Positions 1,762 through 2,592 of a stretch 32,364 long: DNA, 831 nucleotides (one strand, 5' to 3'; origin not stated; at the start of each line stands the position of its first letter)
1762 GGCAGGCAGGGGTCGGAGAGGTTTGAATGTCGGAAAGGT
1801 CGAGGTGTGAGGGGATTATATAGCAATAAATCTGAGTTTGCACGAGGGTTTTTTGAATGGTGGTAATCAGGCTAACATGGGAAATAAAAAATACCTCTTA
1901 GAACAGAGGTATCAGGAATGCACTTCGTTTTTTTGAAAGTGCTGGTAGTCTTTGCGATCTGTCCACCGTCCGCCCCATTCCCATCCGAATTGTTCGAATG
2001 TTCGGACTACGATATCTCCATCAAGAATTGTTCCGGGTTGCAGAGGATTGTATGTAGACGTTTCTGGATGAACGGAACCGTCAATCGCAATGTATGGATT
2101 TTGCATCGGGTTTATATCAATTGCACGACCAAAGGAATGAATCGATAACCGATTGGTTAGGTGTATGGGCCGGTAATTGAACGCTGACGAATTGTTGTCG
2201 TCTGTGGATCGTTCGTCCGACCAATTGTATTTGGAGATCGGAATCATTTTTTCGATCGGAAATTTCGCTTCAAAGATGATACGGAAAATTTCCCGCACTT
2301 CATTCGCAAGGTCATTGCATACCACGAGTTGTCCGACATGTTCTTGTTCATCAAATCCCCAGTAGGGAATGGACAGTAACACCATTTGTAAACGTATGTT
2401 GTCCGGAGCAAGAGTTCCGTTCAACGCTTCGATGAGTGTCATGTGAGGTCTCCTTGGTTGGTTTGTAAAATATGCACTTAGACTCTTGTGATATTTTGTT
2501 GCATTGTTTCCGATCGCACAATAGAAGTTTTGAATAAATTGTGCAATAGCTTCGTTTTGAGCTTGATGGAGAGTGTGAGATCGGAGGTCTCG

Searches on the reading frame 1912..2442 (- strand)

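Call 64: search_protein_families(library=pfam, proteins=[window:1912-2442:-], max_evalue=0.001)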
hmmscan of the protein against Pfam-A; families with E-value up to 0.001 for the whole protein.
window:1912-2442:- (176 aa): 1 family
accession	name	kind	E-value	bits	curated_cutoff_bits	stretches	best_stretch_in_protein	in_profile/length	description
PF13539.11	Peptidase_M15_4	-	4.3e-22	78.9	25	1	96-171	3-70/70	D-alanyl-D-alanine carboxypeptidase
